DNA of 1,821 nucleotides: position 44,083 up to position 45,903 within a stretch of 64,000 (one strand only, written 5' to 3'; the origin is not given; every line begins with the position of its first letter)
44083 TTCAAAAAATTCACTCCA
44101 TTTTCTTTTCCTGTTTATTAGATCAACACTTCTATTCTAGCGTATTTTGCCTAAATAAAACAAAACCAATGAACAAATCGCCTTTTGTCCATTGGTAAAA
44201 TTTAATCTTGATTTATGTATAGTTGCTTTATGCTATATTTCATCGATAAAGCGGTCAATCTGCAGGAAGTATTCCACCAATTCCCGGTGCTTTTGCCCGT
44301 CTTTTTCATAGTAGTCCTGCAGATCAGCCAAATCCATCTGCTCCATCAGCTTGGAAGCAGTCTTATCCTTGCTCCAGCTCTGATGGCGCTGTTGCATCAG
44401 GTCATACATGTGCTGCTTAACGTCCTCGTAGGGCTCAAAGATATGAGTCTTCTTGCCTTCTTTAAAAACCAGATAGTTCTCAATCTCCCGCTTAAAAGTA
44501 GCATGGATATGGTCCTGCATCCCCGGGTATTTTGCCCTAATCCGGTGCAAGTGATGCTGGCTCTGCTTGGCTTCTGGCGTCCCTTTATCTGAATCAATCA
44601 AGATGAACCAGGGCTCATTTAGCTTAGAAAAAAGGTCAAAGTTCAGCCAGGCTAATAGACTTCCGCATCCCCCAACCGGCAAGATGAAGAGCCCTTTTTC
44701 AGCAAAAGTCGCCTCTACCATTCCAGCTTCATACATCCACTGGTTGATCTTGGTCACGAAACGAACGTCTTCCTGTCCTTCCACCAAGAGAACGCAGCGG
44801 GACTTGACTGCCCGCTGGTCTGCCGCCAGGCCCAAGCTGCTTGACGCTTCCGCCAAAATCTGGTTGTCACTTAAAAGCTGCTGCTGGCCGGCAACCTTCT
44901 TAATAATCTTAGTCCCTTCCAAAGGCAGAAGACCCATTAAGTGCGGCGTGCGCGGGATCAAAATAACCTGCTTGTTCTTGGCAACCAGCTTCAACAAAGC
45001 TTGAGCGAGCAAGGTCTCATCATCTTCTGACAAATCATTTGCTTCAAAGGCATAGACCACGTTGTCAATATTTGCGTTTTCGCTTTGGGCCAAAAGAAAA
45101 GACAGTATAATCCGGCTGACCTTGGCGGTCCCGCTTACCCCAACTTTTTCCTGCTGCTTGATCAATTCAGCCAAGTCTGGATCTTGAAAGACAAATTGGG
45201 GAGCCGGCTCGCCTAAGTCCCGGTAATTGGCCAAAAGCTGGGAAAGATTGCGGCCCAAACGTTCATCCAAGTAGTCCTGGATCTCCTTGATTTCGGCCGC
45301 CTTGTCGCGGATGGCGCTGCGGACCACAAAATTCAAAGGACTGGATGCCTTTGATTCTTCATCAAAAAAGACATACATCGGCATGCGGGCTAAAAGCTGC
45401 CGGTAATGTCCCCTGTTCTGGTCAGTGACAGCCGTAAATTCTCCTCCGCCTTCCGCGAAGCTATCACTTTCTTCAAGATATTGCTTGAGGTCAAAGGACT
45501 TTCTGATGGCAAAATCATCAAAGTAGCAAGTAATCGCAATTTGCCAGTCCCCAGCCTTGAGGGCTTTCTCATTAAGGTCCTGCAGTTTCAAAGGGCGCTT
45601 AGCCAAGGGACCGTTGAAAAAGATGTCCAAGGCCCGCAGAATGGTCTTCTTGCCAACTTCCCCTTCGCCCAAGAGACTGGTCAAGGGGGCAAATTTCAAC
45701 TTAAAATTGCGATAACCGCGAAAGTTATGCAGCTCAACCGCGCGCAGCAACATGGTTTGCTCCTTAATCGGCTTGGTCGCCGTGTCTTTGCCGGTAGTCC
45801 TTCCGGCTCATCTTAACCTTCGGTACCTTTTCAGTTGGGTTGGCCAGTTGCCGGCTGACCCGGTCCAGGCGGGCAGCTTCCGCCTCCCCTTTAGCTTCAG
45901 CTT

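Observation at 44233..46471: VanZ-like membrane protein translationally coupled to an OLD-type ATPase/TOPRIM protein with eroded ATPase motifs: candidate undescribed phage-defence module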

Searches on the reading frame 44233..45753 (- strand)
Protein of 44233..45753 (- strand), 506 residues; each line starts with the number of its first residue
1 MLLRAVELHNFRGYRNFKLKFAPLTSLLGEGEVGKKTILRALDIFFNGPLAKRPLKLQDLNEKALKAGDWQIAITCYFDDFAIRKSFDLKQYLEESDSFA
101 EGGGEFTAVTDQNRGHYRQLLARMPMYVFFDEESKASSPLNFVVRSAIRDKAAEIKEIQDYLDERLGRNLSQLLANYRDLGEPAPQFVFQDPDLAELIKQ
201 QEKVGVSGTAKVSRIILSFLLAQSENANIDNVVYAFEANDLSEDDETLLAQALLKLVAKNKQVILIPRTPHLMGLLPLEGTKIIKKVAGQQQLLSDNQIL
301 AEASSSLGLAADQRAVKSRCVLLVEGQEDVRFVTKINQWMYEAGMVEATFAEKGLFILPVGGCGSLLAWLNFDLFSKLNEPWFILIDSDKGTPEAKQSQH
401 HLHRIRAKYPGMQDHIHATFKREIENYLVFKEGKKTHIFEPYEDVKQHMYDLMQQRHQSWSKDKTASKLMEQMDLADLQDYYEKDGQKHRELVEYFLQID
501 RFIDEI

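Call 3: search_protein_families(library=pfam, proteins=[window:44233-45753:-], max_evalue=1)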
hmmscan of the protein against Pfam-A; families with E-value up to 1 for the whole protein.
window:44233-45753:- (506 aa): 5 families
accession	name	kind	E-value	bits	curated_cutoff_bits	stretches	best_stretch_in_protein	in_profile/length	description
PF13175.12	AAA_15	-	2.9e-14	53.9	32.1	1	1-93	1-101/374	AAA ATPase domain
PF11398.14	DUF2813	-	2.8e-06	27.4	21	1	1-80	1-82/372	Protein of unknown function (DUF2813)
PF20469.4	OLD-like_TOPRIM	-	6.1e-06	27.1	23.2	1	318-389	3-67/67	Overcoming lysogenization defect protein-like, TOPRIM domain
PF13476.12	AAA_23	-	8.1e-05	23.8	27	1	6-165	2-166/201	AAA domain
PF01536.21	SAM_decarbox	-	0.11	11.9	22.2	1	409-488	115-202/343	Adenosylmethionine decarboxylase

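Call 4: search_protein_families(library=padloc, proteins=[window:44233-45753:-], max_evalue=1)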
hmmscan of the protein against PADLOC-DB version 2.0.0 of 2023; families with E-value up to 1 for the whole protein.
window:44233-45753:- (506 aa): 55 families (the best 25 are shown)
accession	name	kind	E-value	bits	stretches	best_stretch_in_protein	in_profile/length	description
PDLC00067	GajA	-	1.4e-12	44.9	2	318-489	396-554/604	AAA ATPase domain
PDLC02979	AriA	-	3.1e-12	45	1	1-92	1-121/373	-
PDLC00094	GajA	-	4e-11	40.1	2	1-59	1-59/569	AAA ATPase domain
PDLC04168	GajA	-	1.6e-10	38.3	2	2-47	3-49/570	-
PDLC00070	GajA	-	2.7e-10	37.5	2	1-85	1-89/596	AAA ATPase domain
PDLC00086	GajA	-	1e-09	35.8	2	1-46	1-46/600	AAA ATPase domain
PDLC02358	Old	-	3.5e-08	30.7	2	3-48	4-49/578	Old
PDLC00069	GajA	-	1.5e-07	28.3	1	1-76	1-80/687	AAA ATPase domain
PDLC00078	GajA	-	3.9e-07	27.2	1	1-66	1-69/580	AAA ATPase domain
PDLC00096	GajA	-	4.4e-07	27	1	1-98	1-102/630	AAA ATPase domain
PDLC00098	GajA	-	5.4e-07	26.7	1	1-56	1-57/534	AAA ATPase domain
PDLC00066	GajA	-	5.6e-07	26.5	1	1-80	1-81/567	AAA ATPase domain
PDLC00278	PtuA1|PtuA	-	3.1e-06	24.7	1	1-50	1-51/436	AAA ATPase domain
PDLC00072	GajA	-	3.1e-06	23.9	1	1-82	1-85/709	AAA ATPase domain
PDLC00077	GajA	-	3.5e-06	23.9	1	1-64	1-69/616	AAA ATPase domain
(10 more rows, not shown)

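Call 5: search_protein_families(library=ncbifam, proteins=[window:44233-45753:-], max_evalue=1)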
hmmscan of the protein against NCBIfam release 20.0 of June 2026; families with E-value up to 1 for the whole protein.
window:44233-45753:- (506 aa): 3 families
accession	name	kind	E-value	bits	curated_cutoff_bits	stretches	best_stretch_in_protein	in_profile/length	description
NF041760.1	PtuA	equivalog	0.002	17.1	500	1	2-43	51-93/524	retron Ec78 anti-phage system effector ATPase PtuA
NF047578.1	opine_ATP_CntD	equivalog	0.0023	17.2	380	1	427-481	88-139/266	staphylopine uptake ABC transporter ATP-binding protein CntD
NF047576.1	opine_ATP_CntF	equivalog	0.0075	15.5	385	1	427-481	88-139/264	staphylopine uptake ABC transporter ATP-binding protein CntF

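Call 6: find_homologous_proteins(query=window:44233-45753:-)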
Query window:44233-45753:- (506 aa): 139 proteins with E <= 0.001 among 8000 candidates; the best 120 are listed.
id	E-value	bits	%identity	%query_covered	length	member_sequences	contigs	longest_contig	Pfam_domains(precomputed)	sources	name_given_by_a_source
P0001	0.0e+0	1060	94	100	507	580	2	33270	PF20469.5,PF11398.15,PF13175.13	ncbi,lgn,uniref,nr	ncbi:ATP-dependent nuclease [Lactobacillus delbrueckii]|uniref:ATP-dependent nuclease n=1 Tax=Lactob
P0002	1.9e-295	998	87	100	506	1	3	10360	PF20469.5,PF11398.15,PF13175.13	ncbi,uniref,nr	ncbi:hypothetical protein lacNasYZ03_06930 [Lactobacillus nasalidis]|uniref:ATP-dependent endonuclea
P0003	2.0e-285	965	90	94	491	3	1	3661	PF20469.5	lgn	-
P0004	5.4e-248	842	73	100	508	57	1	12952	PF20469.5,PF11398.15,PF13175.13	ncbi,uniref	ncbi:ATP-dependent nuclease [Lactobacillus equicursoris]|uniref:ATP-dependent nuclease n=1 Tax=Lacto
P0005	6.5e-244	828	86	89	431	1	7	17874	PF20469.5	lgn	-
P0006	7.3e-226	769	67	100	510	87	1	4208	PF20469.5,PF11398.15,PF13175.13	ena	-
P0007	2.4e-141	490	47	100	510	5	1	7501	PF20469.5,PF11398.15,PF13175.13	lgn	-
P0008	5.0e-138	479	85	52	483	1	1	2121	PF20469.5,PF04313.21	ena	-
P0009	2.4e-42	164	30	62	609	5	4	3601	PF20469.5,PF11398.15,PF13175.13,PF13476.13,PF13555.13,PF02463.26,PF13304.13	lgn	-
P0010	6.0e-42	162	28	62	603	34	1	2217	PF20469.5,PF11398.15,PF13175.13,PF13476.13,PF02463.26,PF13304.13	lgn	-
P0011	9.6e-41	158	28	64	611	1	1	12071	PF20469.5,PF11398.15,PF13175.13,PF13476.13,PF02463.26,PF13304.13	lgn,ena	-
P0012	4.0e-40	156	30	61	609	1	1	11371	PF20469.5,PF11398.15,PF13175.13,PF13476.13,PF13555.13,PF02463.26,PF13304.13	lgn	-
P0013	2.0e-39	154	29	61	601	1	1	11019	PF20469.5,PF11398.15,PF13175.13,PF13476.13,PF13555.13,PF02463.26,PF13304.13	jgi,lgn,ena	-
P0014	1.8e-38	151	28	62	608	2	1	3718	PF20469.5,PF11398.15,PF13175.13,PF13476.13,PF13304.13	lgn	-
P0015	3.0e-38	150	27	62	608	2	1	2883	PF20469.5,PF11398.15,PF13175.13,PF13476.13,PF13304.13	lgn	-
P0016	4.4e-38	150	28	60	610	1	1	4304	PF20469.5,PF11398.15,PF13175.13,PF13476.13,PF13555.13,PF02463.26,PF13304.13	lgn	-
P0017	6.4e-38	149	34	42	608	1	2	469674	PF20469.5,PF11398.15,PF13175.13,PF13476.13,PF02463.26,PF13304.13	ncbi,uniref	ncbi:AAA family ATPase [Lysobacter sp. A3-1-A15]|uniref:AAA family ATPase n=1 Tax=Novilysobacter vis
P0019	2.3e-37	147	28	63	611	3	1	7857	PF20469.5,PF11398.15,PF13175.13,PF13476.13,PF13555.13,PF02463.26,PF13304.13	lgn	-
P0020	2.7e-37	147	27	64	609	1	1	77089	PF20469.5,PF11398.15,PF13175.13,PF13476.13,PF02463.26,PF13304.13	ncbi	ncbi:hypothetical protein OURE66S_03599 [Oligella ureolytica]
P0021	6.8e-37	146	29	61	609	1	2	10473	PF20469.5,PF13175.13,PF13476.13,PF02463.26,PF13304.13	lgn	-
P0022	6.8e-37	146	27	64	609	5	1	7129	PF20469.5,PF11398.15,PF13175.13,PF13476.13,PF13555.13,PF02463.26,PF13304.13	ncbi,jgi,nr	ncbi:MAG: OLD family endonuclease [Hyphomicrobiaceae bacterium]|jgi:predicted ATP-dependent endonucl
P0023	8.6e-37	145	27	64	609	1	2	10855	PF20469.5,PF11398.15,PF13175.13,PF13476.13,PF02463.26,PF13304.13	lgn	-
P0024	1.5e-36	144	27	64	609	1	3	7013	PF20469.5,PF11398.15,PF13175.13,PF13476.13,PF13555.13,PF02463.26,PF13304.13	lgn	-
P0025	1.6e-36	144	27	67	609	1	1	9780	PF20469.5,PF11398.15,PF13175.13,PF13476.13,PF13555.13,PF02463.26,PF13304.13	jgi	jgi:hypothetical protein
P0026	3.2e-36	143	28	64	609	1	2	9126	PF20469.5,PF11398.15,PF13175.13,PF13476.13,PF02463.26,PF13304.13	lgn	-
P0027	4.1e-36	143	27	75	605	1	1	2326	PF20469.5,PF11398.15,PF13175.13,PF13476.13,PF13555.13,PF02463.26,PF13304.13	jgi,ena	-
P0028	4.7e-36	143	29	61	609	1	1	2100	PF20469.5,PF11398.15,PF13175.13,PF13476.13,PF02463.26,PF13304.13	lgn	-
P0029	5.8e-36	143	26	64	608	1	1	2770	PF20469.5,PF11398.15,PF13175.13,PF13476.13,PF02463.26,PF13304.13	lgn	-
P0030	6.6e-36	142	26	67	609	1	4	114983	PF20469.5,PF11398.15,PF13175.13,PF13476.13,PF02463.26,PF13304.13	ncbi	-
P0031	6.6e-36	142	26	67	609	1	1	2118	PF20469.5,PF11398.15,PF13175.13,PF13476.13,PF02463.26,PF13304.13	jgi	jgi:predicted ATP-dependent endonuclease of OLD family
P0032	1.1e-35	142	27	64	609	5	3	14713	PF20469.5,PF11398.15,PF13175.13,PF13476.13,PF02463.26,PF13304.13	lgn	-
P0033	1.2e-35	142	27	77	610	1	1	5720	PF20469.5,PF11398.15,PF13175.13,PF13476.13,PF13555.13,PF02463.26,PF13304.13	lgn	-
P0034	1.4e-35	141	31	61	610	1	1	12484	PF20469.5,PF11398.15,PF13175.13,PF13476.13,PF13555.13,PF02463.26,PF13304.13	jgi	jgi:predicted ATP-dependent endonuclease of OLD family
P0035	2.4e-35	141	25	75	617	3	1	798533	PF20469.5,PF11398.15,PF13175.13,PF13476.13,PF02463.26,PF13304.13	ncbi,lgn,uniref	ncbi:AAA family ATPase [Asaia sp. HN010]|uniref:AAA family ATPase n=1 Tax=Asaia sp. HN010 TaxID=3081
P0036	2.7e-35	140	29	61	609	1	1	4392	PF20469.5,PF11398.15,PF13175.13,PF13476.13,PF02463.26,PF13304.13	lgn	-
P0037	2.7e-35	140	25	77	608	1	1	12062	PF20469.5,PF11398.15,PF13175.13,PF13476.13,PF13555.13,PF02463.26,PF13304.13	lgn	-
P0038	3.8e-35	140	28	72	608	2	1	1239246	PF20469.5,PF11398.15,PF13175.13,PF13476.13,PF02463.26,PF13304.13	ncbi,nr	ncbi:AAA family ATPase [Agrobacterium sp. Azo12]|nr:AAA family ATPase [Agrobacterium sp. Azo12] MDO5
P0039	4.3e-35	140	28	64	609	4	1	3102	PF20469.5,PF11398.15,PF13175.13,PF13476.13,PF02463.26,PF13304.13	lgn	-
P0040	5.9e-35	139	31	57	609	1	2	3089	PF20469.5,PF11398.15,PF13175.13,PF13476.13,PF02463.26,PF13304.13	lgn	-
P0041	6.1e-35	139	28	64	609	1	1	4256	PF20469.5,PF11398.15,PF13175.13,PF13476.13,PF13555.13,PF02463.26,PF13304.13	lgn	-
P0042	6.3e-35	139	35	42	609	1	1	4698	PF20469.5,PF11398.15,PF13175.13,PF13476.13,PF02463.26,PF13304.13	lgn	-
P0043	6.5e-35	139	26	64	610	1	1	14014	PF20469.5,PF11398.15,PF13175.13,PF13476.13,PF02463.26,PF13304.13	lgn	-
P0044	8.1e-35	139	32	42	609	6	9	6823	PF20469.5,PF11398.15,PF13175.13,PF13476.13,PF13304.13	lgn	-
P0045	8.6e-35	139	28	71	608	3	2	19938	PF20469.5,PF11398.15,PF13175.13,PF13476.13,PF02463.26,PF13304.13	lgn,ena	-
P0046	8.6e-35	139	32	46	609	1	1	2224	PF20469.5,PF11398.15,PF13175.13,PF13476.13,PF02463.26,PF13304.13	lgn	-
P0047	8.9e-35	139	30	56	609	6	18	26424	PF20469.5,PF11398.15,PF13175.13,PF13476.13,PF02463.26,PF13304.13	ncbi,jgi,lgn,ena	-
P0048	8.9e-35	139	30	56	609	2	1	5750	PF20469.5,PF11398.15,PF13175.13,PF13476.13,PF02463.26,PF13304.13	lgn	-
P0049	1.0e-34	138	28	64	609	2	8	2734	PF20469.5,PF11398.15,PF13175.13,PF13476.13,PF02463.26,PF13304.13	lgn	-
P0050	1.1e-34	138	28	63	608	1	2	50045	PF20469.5,PF11398.15,PF13175.13,PF13476.13,PF13555.13,PF02463.26,PF13304.13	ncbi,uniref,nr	ncbi:AAA family ATPase [Xenorhabdus cabanillasii]|uniref:Predicted ATP-dependent endonuclease of the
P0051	1.1e-34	138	31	42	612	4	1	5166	PF20469.5,PF11398.15,PF13175.13,PF13476.13,PF13555.13,PF02463.26,PF13304.13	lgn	-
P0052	1.2e-34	138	28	63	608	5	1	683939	PF20469.5,PF11398.15,PF13175.13,PF13476.13,PF13555.13,PF02463.26,PF13304.13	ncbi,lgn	ncbi:TPA: AAA family ATPase [Stenotrophomonas maltophilia]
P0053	1.2e-34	138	30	56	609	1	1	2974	PF20469.5,PF11398.15,PF13175.13,PF13476.13,PF02463.26,PF13304.13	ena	-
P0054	1.4e-34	138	27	61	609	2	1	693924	PF20469.5,PF11398.15,PF13175.13,PF13476.13,PF02463.26,PF13304.13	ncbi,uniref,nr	ncbi:AAA family ATPase [Ferirhizobium litorale]|uniref:AAA family ATPase n=1 Tax=Ferirhizobium litor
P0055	1.6e-34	138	26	67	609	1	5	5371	PF20469.5,PF11398.15,PF13175.13,PF13476.13,PF02463.26,PF13304.13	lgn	-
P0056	1.8e-34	138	31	61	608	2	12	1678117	PF20469.5,PF11398.15,PF13175.13,PF13476.13,PF02463.26,PF13304.13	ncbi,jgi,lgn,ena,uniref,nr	ncbi:OLD family endonuclease [Sinorhizobium medicae]|uniref:OLD family endonuclease n=1 Tax=Sinorhiz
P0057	2.1e-34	137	25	64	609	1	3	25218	PF20469.5,PF11398.15,PF13175.13,PF13476.13,PF02463.26,PF13304.13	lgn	-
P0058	2.1e-34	137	32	42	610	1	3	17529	PF20469.5,PF11398.15,PF13175.13,PF13476.13,PF13555.13,PF02463.26,PF13304.13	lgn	-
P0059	2.5e-34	137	26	64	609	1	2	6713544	PF20469.5,PF11398.15,PF13175.13,PF13476.13,PF02463.26,PF13304.13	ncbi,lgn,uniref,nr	ncbi:AAA family ATPase [Pseudomonas sp. GM67]|uniref:AAA family ATPase n=1 Tax=Pseudomonas sp. GM67 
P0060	2.5e-34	137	28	63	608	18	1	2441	PF20469.5,PF11398.15,PF13175.13,PF13476.13,PF02463.26,PF13304.13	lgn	-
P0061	2.7e-34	137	30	53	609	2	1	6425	PF20469.5,PF11398.15,PF13175.13,PF13476.13,PF02463.26,PF13304.13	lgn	-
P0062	3.1e-34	137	27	64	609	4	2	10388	PF20469.5,PF11398.15,PF13175.13,PF13476.13,PF02463.26,PF13304.13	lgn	-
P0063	4.5e-34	136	27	64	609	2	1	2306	PF20469.5,PF11398.15,PF13175.13,PF13476.13,PF02463.26,PF13304.13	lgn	-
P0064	4.9e-34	136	27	60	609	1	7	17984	PF20469.5,PF11398.15,PF13175.13,PF13476.13,PF02463.26,PF13304.13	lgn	-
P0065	5.0e-34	136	32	42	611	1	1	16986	PF20469.5,PF11398.15,PF13175.13,PF13476.13,PF02463.26,PF13304.13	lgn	-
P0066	6.6e-34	136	27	64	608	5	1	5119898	PF20469.5,PF11398.15,PF13175.13,PF13476.13,PF02463.26,PF13304.13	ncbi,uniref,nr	ncbi:OLD family endonuclease [Rhizobium leguminosarum]|uniref:OLD family endonuclease n=1 Tax=Rhizob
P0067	6.9e-34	136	27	64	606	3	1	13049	PF20469.5,PF11398.15,PF13175.13,PF13476.13,PF02463.26,PF13304.13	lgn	-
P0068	7.5e-34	136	28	62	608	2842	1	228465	PF20469.5,PF11398.15,PF13175.13,PF13476.13,PF02463.26,PF13304.13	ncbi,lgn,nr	ncbi:OLD family endonuclease [Escherichia coli]|nr:OLD family endonuclease [Escherichia coli]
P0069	1.0e-33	135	26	60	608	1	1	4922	PF20469.5,PF11398.15,PF13175.13,PF13476.13,PF02463.26,PF13304.13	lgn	-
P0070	1.3e-33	135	27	64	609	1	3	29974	PF20469.5,PF11398.15,PF13175.13,PF13476.13,PF02463.26,PF13304.13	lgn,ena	-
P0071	2.0e-33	134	26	64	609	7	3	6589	PF20469.5,PF11398.15,PF13175.13,PF13476.13,PF13555.13,PF02463.26,PF13304.13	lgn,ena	-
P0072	2.4e-33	134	33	42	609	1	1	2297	PF20469.5,PF11398.15,PF13175.13,PF13476.13,PF02463.26,PF13304.13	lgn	-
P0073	2.8e-33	134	26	63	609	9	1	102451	PF20469.5,PF11398.15,PF13175.13,PF13476.13,PF13555.13,PF02463.26,PF13304.13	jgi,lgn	jgi:predicted ATP-dependent endonuclease of OLD family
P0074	2.8e-33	134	27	64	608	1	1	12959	PF20469.5,PF11398.15,PF13175.13,PF13476.13,PF02463.26,PF13304.13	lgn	-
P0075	3.1e-33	134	28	64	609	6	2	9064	PF20469.5,PF11398.15,PF13175.13,PF13476.13,PF02463.26,PF13304.13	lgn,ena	-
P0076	3.6e-33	133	26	74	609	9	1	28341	PF20469.5,PF11398.15,PF13175.13,PF13476.13,PF02463.26,PF13304.13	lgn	-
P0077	4.6e-33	133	26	64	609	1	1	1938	PF20469.5,PF11398.15,PF13175.13,PF13476.13,PF02463.26,PF13304.13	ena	-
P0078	5.3e-33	133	27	64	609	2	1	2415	PF20469.5,PF11398.15,PF13175.13,PF13476.13,PF02463.26,PF13304.13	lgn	-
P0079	6.9e-33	132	26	64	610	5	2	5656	PF20469.5,PF11398.15,PF13175.13,PF13476.13,PF02463.26,PF13304.13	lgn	-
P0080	1.3e-32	132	27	64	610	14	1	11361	PF20469.5,PF11398.15,PF13175.13,PF13476.13,PF02463.26,PF13304.13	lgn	-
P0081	1.3e-32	131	27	63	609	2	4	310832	PF20469.5,PF11398.15,PF13175.13,PF13476.13,PF02463.26,PF13304.13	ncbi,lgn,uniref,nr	ncbi:TPA: AAA family ATPase [Pseudomonas aeruginosa]|uniref:AAA family ATPase n=1 Tax=Pseudomonas ae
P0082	1.4e-32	131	26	64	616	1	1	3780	PF20469.5,PF11398.15,PF13175.13,PF13476.13,PF13555.13,PF02463.26,PF13304.13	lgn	-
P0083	1.7e-32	131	27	64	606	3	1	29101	PF20469.5,PF11398.15,PF13175.13,PF13476.13,PF02463.26,PF13304.13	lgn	-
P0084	1.9e-32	131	26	67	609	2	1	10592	PF20469.5,PF11398.15,PF13175.13,PF13476.13,PF02463.26,PF13304.13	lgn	-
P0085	2.5e-32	131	27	64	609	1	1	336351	PF20469.5,PF11398.15,PF13175.13,PF13476.13,PF02463.26,PF13304.13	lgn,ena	-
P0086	2.8e-32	130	25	64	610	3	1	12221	PF20469.5,PF11398.15,PF13175.13,PF13476.13,PF02463.26,PF13304.13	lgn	-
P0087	4.2e-32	130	28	61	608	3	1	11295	PF20469.5,PF11398.15,PF13175.13,PF13476.13,PF02463.26,PF13304.13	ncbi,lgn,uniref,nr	ncbi:AAA family ATPase [Endobacterium cereale]|uniref:AAA family ATPase n=1 Tax=Endobacterium cereal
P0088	4.8e-32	130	31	42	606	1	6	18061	PF20469.5,PF11398.15,PF13175.13,PF13476.13,PF13304.13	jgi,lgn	jgi:predicted ATP-dependent endonuclease of OLD family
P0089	5.5e-32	129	32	42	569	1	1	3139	PF20469.5,PF11398.15,PF13175.13,PF13476.13,PF02463.26,PF13304.13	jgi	jgi:predicted ATPase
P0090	5.7e-32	129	27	64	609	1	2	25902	PF20469.5,PF11398.15,PF13175.13,PF13476.13,PF02463.26,PF13304.13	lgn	-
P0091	7.8e-32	129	26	67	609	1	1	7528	PF20469.5,PF11398.15,PF13175.13,PF13476.13,PF02463.26,PF13304.13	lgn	-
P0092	2.1e-31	127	27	64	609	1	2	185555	PF20469.5,PF11398.15,PF13175.13,PF13476.13,PF02463.26,PF13304.13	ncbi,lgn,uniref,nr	ncbi:AAA family ATPase [Metapseudomonas otitidis]|uniref:AAA family ATPase n=1 Tax=Metapseudomonas o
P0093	2.1e-31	127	31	39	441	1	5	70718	PF20469.5,PF11398.15,PF13175.13,PF13476.13,PF02463.26,PF13304.13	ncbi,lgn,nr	ncbi:AAA family ATPase [Salmonella enterica subsp. enterica serovar 4,[5],12:i:-]|nr:AAA family ATPa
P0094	3.5e-31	127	25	64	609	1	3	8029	PF20469.5,PF11398.15,PF13175.13,PF13476.13,PF13304.13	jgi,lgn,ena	-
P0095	5.0e-31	126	26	64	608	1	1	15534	PF20469.5,PF11398.15,PF13175.13,PF13476.13,PF02463.26,PF13304.13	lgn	-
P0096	5.6e-31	126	27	62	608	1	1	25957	PF20469.5,PF11398.15,PF13175.13,PF13476.13,PF02463.26,PF13304.13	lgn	-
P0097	9.6e-31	125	27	62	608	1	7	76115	PF20469.5,PF11398.15,PF13175.13,PF13476.13,PF02463.26,PF13304.13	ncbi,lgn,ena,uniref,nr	ncbi:AAA family ATPase [Pseudomonas putida]|uniref:Uncharacterized protein n=1 Tax=Pseudomonas putid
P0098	1.2e-30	125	25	64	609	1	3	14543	PF20469.5,PF11398.15,PF13175.13,PF13476.13,PF02463.26,PF13304.13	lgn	-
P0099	5.9e-30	123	32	42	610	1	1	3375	PF20469.5,PF11398.15,PF13175.13,PF13476.13,PF02463.26,PF13304.13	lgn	-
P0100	1.3e-29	122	27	64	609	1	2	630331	PF20469.5,PF11398.15,PF13175.13,PF13476.13,PF13304.13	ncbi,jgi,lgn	-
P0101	2.8e-29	121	24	78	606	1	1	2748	PF20469.5,PF11398.15,PF13175.13,PF13476.13,PF02463.26,PF13304.13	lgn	-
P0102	4.1e-29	120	26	64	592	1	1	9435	PF20469.5,PF13175.13,PF13476.13,PF02463.26,PF13304.13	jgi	jgi:predicted ATP-dependent endonuclease of OLD family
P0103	9.6e-27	112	28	64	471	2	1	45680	PF20469.5,PF13175.13,PF13304.13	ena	-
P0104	1.5e-26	111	25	72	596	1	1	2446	PF20469.5,PF11398.15,PF13175.13,PF13476.13,PF13555.13,PF02463.26,PF13304.13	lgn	-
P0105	6.3e-25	106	26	62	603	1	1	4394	PF20469.5,PF11398.15,PF13175.13,PF13476.13,PF13555.13,PF02463.26,PF13304.13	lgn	-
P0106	1.3e-24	105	26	62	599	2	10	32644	PF20469.5,PF11398.15,PF13175.13,PF13476.13,PF13555.13,PF02463.26,PF13304.13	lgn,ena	-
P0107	1.3e-24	105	23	66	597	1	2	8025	PF20469.5,PF11398.15,PF13175.13,PF13476.13,PF02463.26,PF13304.13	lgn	-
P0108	1.5e-22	98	26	46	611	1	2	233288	PF20469.5,PF11398.15,PF13175.13,PF02463.26,PF13304.13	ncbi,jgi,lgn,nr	ncbi:MAG: AAA family ATPase [Dysgonomonas sp.]|nr:AAA family ATPase [Dysgonomonas sp.]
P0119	2.1e-14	71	23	66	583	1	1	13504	PF20469.5,PF11398.15,PF13514.13,PF24395.2,PF13175.13,PF13476.13,PF02463.26,PF13304.13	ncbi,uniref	ncbi:hypothetical protein EFR51_00450, partial [Latilactobacillus curvatus]|uniref:AAA family ATPase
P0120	2.1e-14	71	23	66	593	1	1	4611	PF20469.5,PF11398.15,PF13514.13,PF24395.2,PF13175.13,PF13476.13,PF02463.26,PF13304.13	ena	-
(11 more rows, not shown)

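Call 8: search_solved_structures(query=window:44233-45753:-, max_evalue=1, show_alignments=3)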
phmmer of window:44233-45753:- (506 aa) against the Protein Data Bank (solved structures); distinct sequences matched with E-value up to 1: 1.
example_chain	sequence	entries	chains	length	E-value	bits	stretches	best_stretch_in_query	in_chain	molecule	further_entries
6p74_A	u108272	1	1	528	0.0043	19.2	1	3-48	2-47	Putative ATP-dependent endonuclease of the OLD family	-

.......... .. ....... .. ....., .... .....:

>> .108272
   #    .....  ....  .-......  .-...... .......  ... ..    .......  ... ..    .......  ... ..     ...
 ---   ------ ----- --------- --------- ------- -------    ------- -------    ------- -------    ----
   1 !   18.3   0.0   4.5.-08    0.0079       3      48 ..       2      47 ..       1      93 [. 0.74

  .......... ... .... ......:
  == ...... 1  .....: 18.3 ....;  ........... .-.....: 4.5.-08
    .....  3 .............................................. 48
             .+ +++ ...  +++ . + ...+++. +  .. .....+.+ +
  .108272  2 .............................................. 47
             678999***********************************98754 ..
